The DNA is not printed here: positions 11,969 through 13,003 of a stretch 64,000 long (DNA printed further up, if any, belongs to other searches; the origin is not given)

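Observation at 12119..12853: Fic/Doc-fold-like gene with a His-to-Gln degenerate motif hard-wired between cas9 and cas1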

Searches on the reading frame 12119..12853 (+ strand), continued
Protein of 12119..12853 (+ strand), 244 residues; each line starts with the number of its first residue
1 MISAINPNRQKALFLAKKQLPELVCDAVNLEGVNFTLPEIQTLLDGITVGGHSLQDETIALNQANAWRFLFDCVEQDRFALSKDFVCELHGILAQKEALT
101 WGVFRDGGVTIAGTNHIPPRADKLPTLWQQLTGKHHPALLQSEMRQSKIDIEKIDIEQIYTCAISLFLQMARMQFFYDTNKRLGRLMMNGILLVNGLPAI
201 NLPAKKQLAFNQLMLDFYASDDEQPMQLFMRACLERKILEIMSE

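Call 58: search_protein_families(library=pfam, alignment_id=A3, max_evalue=0.00001)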
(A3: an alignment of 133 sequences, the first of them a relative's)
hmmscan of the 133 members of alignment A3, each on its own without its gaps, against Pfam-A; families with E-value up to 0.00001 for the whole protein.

A. member 1, L005:8522-9316:- (264 aa): 3 families
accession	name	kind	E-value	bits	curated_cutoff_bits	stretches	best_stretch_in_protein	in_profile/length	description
PF13561.12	adh_short_C2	-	1.3e-58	198.9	27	1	16-250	6-234/236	Enoyl-(Acyl carrier protein) reductase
PF00106.31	adh_short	-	7.3e-46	156.6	26.6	1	10-200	4-190/195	short chain dehydrogenase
PF08659.16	KR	-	1.5e-15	58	22.6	1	9-173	3-163/180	KR domain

B. families by the number of members that match (of 133 scanned): 139 families (the first 25 are shown)
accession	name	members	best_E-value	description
PF07992.20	Pyr_redox_2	6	4.9e-64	Pyridine nucleotide-disulphide oxidoreductase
PF13738.12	Pyr_redox_3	5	1.6e-16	Pyridine nucleotide-disulphide oxidoreductase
PF01850.27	PIN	4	1.7e-11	PIN domain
PF00890.30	FAD_binding_2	3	4.9e-98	FAD binding domain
PF14819.11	QueF_N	3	3.4e-41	Nitrile reductase, 7-cyano-7-deazaguanine-reductase N-term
PF07690.21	MFS_1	3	2.2e-39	Major Facilitator Superfamily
PF00743.25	FMO-like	3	6.7e-37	Flavin-binding monooxygenase-like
PF13635.12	DUF4143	3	1.5e-31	Domain of unknown function (DUF4143)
PF14489.11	QueF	3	4.3e-29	QueF-like protein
PF00072.30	Response_reg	3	8.9e-27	Response regulator receiver domain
PF03734.19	YkuD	3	1.6e-25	L,D-transpeptidase catalytic domain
PF13173.12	AAA_14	3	3.3e-24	AAA domain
PF01266.30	DAO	3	1.6e-15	FAD dependent oxidoreductase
PF01571.26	GCV_T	2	4.5e-67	Aminomethyltransferase folate-binding domain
PF00664.28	ABC_membrane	2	3e-54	ABC transporter transmembrane region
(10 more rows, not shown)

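Call 59: search_protein_families(library=padloc, alignment_id=A3, max_evalue=1e-10)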
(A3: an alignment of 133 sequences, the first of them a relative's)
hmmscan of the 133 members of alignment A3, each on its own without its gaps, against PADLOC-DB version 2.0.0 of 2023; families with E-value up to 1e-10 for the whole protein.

A. member 1, L005:8522-9316:- (264 aa): 0 families

B. families by the number of members that match (of 133 scanned): 18 families
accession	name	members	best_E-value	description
PDLC04786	PDC-S01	3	2e-133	-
PDLC04790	PDC-S01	3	1.1e-59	-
PDLC04789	PDC-S01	3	2.9e-48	-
PDLC04135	mad3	3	4.2e-32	mads_3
PDLC04788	PDC-S01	2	1.9e-143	-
PDLC04792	PDC-S01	2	2e-90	-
PDLC01472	PD_DExK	2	5.1e-51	"CAS-I,CAS-II,CAS-III,CAS-IV,CAS-V,CAS-VI; associated"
PDLC04787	PDC-S01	2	1.3e-31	-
PDLC04791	PDC-S01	2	1e-29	-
PDLC04140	mad8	2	1.5e-11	mads_8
PDLC03963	SoFic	1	2.6e-42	-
PDLC04134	mad2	1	3.8e-22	mads_2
PDLC03018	MTase_I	1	1.5e-18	Type I methyltransferase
PDLC04966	PDC-S24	1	1.4e-14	-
PDLC04689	PDC-M51A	1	9.5e-14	-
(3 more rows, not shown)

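Call 69: find_related_loci(query=A1, collection=viral_contigs, flank=6000)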
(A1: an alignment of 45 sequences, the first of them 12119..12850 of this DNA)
Query A1 (244 aa) in viral_contigs; peptide patterns used: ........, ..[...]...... (x = any residue, [..] = any of these).
29 stretches matched a pattern; 6 encode a relative of the query (tblastn E <= 1e-3); 6 distinct loci.
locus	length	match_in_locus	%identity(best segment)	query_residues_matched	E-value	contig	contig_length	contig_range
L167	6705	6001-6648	50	7-240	1e-76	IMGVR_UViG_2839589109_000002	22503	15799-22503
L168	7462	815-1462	41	3-236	7e-55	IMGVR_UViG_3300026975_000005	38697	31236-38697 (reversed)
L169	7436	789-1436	41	3-236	7e-55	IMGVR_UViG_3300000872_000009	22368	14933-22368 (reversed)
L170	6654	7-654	39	9-241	9e-48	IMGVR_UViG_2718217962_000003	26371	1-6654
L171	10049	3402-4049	39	9-241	1e-47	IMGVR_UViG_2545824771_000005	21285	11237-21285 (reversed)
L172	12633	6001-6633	35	8-234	7e-39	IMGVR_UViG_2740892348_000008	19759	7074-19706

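Call 70: search_dna_similar(query=window:12119-12850:+, collection=plasmids, mode=protein, max_rows=24, rows=spread)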
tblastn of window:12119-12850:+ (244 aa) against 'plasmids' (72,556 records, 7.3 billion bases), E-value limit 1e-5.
Records with a match: 489; places in all: 504; records where one place covers at least 80% of the query: 482.
Best place of each record, by identity: <60% 489.
By first word of the organism name: Enterococcus 117; Acinetobacter 96; Latilactobacillus 46; Lactiplantibacillus 45; Piscirickettsia 41; Ligilactobacillus 19; Campylobacter 18; Lactobacillus 17; Clostridium 12; Citrobacter 11; and 30 more.
By predicted mobility (MOB-suite, as given by PLSDB): non-mobilizable 185; conjugative 153; mobilizable 151.
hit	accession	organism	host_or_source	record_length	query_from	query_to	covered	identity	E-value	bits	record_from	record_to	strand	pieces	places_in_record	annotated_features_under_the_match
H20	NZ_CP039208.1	Piscirickettsia salmonis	Salmo salar,cell culture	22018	2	244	100%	56.4%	6e-85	282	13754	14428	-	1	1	Fic family protein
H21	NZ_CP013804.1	Piscirickettsia salmonis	Oncorhynchus mykiss,liver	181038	4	244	99%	55.6%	3e-83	277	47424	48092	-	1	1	Fic family protein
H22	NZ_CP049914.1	Vibrio sp. HDW18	Anodonta arcaeformis,single bacterial ...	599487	5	239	96%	48.7%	2e-66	229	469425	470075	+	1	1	Fic family protein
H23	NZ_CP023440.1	Thauera sp. K11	cell culture,sludge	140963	10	233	92%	39.0%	6e-38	147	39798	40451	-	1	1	Fic family protein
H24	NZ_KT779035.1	Acinetobacter baumannii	-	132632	8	230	91%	30.0%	4e-21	99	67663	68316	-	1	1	zeta toxin family protein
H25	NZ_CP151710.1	Acinetobacter baumannii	-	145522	8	230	91%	30.0%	4e-21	99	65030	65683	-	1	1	zeta toxin family protein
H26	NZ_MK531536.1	Acinetobacter baumannii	-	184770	8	230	91%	30.0%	4e-21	99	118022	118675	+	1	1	zeta toxin family protein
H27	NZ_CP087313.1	Acinetobacter baumannii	Homo sapiens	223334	8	230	91%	30.0%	4e-21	99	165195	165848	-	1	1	zeta toxin family protein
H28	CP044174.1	Campylobacter jejuni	-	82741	10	235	93%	29.4%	1e-21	100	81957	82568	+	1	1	record has no annotation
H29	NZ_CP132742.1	Mycetohabitans endofungorum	Rhizopus microsporus,culture isolated ...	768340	15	238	92%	26.3%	1e-10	68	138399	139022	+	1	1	Fic family protein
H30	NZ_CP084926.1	Ligilactobacillus salivarius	Homo sapiens,mixed culture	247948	15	222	85%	27.8%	2e-14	79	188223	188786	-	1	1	Fic family protein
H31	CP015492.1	Latilactobacillus curvatus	cell culture,sausage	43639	15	240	93%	25.2%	2e-14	79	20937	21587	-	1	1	filamentation induced by cAMP protein fic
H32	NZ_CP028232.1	Lactiplantibacillus plantarum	cell culture,young radish kimchi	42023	15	240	93%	25.2%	3e-14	79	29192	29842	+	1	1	Fic family protein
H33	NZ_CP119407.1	Limosilactobacillus fermentum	-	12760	15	222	85%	27.0%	1e-14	80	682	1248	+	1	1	Fic family protein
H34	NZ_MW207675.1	Enterococcus faecium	-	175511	8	244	97%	23.2%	3e-8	61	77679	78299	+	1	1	Fic family protein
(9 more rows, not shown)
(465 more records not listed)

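Call 71: get_annotated_region(hit=H24, flank=3000)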
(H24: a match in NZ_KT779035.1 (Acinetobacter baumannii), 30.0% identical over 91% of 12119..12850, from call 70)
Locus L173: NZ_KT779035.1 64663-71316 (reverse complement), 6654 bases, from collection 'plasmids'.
description: Acinetobacter baumannii strain D4 plasmid pD4, complete sequence
organism: Acinetobacter baumannii (NCBI taxid 470)
taxonomy: Bacteria; Pseudomonadota; Gammaproteobacteria; Moraxellales; Moraxellaceae; Acinetobacter; Acinetobacter baumannii
host: -; source: -; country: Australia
typing (MOB-suite, as given by PLSDB): non-mobilizable; mating-pair formation MPF_I
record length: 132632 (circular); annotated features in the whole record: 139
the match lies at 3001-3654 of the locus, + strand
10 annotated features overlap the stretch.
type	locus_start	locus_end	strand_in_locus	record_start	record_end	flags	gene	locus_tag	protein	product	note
CDS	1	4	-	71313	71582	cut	-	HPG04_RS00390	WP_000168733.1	hypothetical protein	-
CDS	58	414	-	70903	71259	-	-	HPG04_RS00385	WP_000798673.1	hypothetical protein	-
CDS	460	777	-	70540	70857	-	-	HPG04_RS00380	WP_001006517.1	hypothetical protein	-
CDS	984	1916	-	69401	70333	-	-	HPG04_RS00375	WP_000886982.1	tyrosine-type recombinase/integrase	GO:0015074 - DNA integration [Evidence IEA]; GO:0006310 - DNA recombination [Evidence IEA]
CDS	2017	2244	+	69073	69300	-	-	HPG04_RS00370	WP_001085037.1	hypothetical protein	-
CDS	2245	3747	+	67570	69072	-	-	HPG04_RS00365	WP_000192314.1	zeta toxin family protein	-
CDS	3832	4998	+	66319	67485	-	-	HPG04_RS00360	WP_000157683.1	hypothetical protein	-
CDS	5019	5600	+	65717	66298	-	-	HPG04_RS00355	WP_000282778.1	hypothetical protein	-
CDS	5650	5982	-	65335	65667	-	-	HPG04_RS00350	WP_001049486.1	hypothetical protein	-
CDS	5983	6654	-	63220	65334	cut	-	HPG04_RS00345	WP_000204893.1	ATP-binding protein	-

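Call 72: get_annotated_region(hit=H22, flank=3000)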
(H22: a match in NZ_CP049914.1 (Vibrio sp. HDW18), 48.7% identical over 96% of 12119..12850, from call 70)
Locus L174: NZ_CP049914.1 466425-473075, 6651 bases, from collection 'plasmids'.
description: Vibrio sp. HDW18 plasmid p_unnamed1, complete sequence
organism: Vibrio sp. HDW18 (NCBI taxid 2714948)
taxonomy: Bacteria; Pseudomonadota; Gammaproteobacteria; Vibrionales; Vibrionaceae; Vibrio; Vibrio sp. HDW18
host: -; source: Anodonta arcaeformis,single bacterial strain; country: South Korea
typing (MOB-suite, as given by PLSDB): non-mobilizable
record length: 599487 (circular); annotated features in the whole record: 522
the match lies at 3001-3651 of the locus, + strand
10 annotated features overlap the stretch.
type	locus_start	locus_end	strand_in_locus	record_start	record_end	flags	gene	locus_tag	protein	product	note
CDS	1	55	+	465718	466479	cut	istB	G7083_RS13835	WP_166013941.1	IS21-like element helper ATPase IstB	-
CDS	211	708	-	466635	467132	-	-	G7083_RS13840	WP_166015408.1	GNAT family N-acetyltransferase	-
CDS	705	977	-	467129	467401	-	-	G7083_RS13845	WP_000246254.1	DUF1778 domain-containing protein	-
CDS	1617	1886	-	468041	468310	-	-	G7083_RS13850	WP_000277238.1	type II toxin-antitoxin system YafQ family toxin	-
CDS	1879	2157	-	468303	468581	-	-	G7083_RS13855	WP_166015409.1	type II toxin-antitoxin system RelB/DinJ family antitoxin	-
CDS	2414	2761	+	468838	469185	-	-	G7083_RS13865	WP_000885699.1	DUF3024 domain-containing protein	-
CDS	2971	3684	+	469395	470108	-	-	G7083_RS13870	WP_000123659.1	Fic family protein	-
CDS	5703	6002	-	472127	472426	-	tnpB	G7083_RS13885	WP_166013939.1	IS66 family insertion sequence element accessory protein TnpB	-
CDS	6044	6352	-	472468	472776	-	-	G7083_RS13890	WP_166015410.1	IS66 family insertion sequence element accessory protein TnpB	-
CDS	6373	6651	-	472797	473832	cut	-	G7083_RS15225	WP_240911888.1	IS630 family transposase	-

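Call 73: search_protein_families(library=pfam, proteins=[L173:2245-3747:+, L173:2017-2244:+, L174:2971-3684:+, L174:2414-2761:+], max_evalue=0.01)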
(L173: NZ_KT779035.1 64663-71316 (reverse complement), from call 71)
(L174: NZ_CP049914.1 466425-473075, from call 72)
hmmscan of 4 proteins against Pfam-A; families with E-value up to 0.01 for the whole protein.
L173:2245-3747:+ (500 aa): 3 families
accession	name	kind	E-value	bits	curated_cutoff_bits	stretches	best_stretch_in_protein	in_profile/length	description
PF06414.18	Zeta_toxin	-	3.4e-12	46.7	22.3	1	8-158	14-172/199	Zeta toxin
PF13671.12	AAA_33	-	5.8e-05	23.9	27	1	13-147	2-135/143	AAA domain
PF13555.12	AAA_29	-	0.00031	20.9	27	1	6-30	18-42/61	P-loop containing region of AAA domain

L173:2017-2244:+ (75 aa): 0 families

L174:2971-3684:+ (237 aa): 1 family
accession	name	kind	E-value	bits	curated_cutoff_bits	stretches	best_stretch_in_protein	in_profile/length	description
PF02661.23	Fic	-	4.5e-09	37.5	24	1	87-180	2-93/93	Fic/DOC family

L174:2414-2761:+ (115 aa): 1 family
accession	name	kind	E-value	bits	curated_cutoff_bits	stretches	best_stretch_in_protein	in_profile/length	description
PF11225.14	DUF3024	-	3.4e-39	134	24.9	1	3-115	1-112/112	Domain of unknown function (DUF3024)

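Call 76: find_encoding_contigs(protein=P0001, flank=6000, max_places=2)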
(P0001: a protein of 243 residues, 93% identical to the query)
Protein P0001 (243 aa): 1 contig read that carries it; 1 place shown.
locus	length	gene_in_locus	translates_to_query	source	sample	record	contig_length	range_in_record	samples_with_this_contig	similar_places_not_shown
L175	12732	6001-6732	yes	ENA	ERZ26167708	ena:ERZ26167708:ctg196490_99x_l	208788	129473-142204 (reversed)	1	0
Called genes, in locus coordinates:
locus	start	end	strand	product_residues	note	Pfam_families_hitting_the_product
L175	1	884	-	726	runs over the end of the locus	PF17764:PriA_3primeBD, PF00270:DEAD, PF04851:ResIII, PF00271:Helicase_C (faint), PF18319:Zn_ribbon_PriA, PF18074:PriA_C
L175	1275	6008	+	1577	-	PF21069:Csx12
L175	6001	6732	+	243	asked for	PF02661:Fic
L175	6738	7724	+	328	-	PF01867:Cas_Cas1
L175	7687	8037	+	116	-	PF09827:CRISPR_Cas2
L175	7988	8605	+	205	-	PF01930:Cas_Cas4, PF12705:PDDEXK_1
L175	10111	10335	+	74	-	PF01197:Ribosomal_L31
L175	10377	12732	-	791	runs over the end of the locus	PF00912:Transgly, PF17092:PCB_OB, PF00905:Transpeptidase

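Call 77: find_encoding_contigs(protein=P0003, flank=6000, max_places=2)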
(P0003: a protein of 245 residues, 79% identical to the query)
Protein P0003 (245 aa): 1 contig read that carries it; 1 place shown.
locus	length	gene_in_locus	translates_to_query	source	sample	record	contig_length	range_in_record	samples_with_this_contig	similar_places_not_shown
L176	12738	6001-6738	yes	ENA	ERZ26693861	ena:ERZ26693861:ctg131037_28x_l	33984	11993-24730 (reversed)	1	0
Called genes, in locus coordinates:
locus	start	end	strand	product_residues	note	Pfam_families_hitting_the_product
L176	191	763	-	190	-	-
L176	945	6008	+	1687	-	PF21069:Csx12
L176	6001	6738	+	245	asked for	PF02661:Fic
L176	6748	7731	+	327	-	PF01867:Cas_Cas1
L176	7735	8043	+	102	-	PF09827:CRISPR_Cas2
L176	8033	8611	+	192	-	PF01930:Cas_Cas4, PF06023:Csa1 (faint), PF12705:PDDEXK_1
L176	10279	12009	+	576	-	PF02776:TPP_enzyme_N, PF00205:TPP_enzyme_M, PF02775:TPP_enzyme_C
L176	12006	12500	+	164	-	PF01842:ACT, PF22629:ACT_AHAS_ss, PF13710:ACT_5, PF10369:ALS_ss_C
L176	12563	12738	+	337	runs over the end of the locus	PF02826:2-Hacid_dh_C, PF03807:F420_oxidored, PF07991:KARI_N, PF01450:KARI_C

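Call 78: find_encoding_contigs(protein=P0004, flank=6000, max_places=2)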
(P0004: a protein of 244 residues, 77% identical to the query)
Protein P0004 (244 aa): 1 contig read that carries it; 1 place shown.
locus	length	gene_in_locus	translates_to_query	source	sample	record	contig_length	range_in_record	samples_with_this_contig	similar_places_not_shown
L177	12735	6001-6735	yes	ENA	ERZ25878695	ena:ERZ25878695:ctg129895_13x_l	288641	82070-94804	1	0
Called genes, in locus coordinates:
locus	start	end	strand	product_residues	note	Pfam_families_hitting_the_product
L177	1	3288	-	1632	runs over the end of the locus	PF21075:GDH_ACT1, PF21073:GDH_HM1, PF21076:GDH_ACT2, PF21079:GDH_HM2, PF21077:GDH_ACT3, PF21078:GDH_HM3, PF05088:Bac_GDH_CD, PF21074:GDH_C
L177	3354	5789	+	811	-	PF09347:DUF1989, PF01571:GCV_T, PF08669:GCV_T_C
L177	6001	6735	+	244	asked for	PF02661:Fic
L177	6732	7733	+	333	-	-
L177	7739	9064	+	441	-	PF01546:Peptidase_M20, PF07687:M20_dimer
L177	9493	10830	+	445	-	PF00743:FMO-like, PF07992:Pyr_redox_2 (weak), PF13454:NAD_binding_9 (faint), PF13738:Pyr_redox_3, PF00743:FMO-like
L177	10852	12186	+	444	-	PF01946:Thi4 (weak), PF01266:DAO, PF07992:Pyr_redox_2 (faint), PF13450:NAD_binding_8 (faint)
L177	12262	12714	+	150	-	PF05618:RimB-like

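Call 79: find_encoding_contigs(protein=P0005, flank=6000, max_places=2)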
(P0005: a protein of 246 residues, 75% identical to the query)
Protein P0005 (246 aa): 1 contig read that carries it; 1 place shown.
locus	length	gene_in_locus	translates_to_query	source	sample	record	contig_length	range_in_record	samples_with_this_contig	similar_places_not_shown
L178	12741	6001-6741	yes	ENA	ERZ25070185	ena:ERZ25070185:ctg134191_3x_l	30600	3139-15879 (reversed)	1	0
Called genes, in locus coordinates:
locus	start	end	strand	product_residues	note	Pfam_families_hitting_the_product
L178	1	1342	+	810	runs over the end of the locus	PF09347:DUF1989, PF01571:GCV_T, PF08669:GCV_T_C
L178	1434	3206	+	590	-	PF13175:AAA_15, PF13304:AAA_21, PF13175:AAA_15 (weak)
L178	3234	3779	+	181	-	-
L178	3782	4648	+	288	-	PF01555:N6_N4_Mtase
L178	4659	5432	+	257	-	PF22515:DUF6996, PF22518:DUF6997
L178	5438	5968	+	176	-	-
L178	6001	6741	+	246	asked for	PF02661:Fic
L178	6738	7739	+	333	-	-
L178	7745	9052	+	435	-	PF01546:Peptidase_M20, PF07687:M20_dimer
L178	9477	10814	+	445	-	PF00743:FMO-like, PF07992:Pyr_redox_2 (weak), PF13454:NAD_binding_9 (faint), PF13738:Pyr_redox_3, PF00743:FMO-like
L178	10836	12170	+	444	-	PF01946:Thi4 (weak), PF01266:DAO, PF07992:Pyr_redox_2 (faint), PF13450:NAD_binding_8 (faint)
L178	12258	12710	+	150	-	PF05618:RimB-like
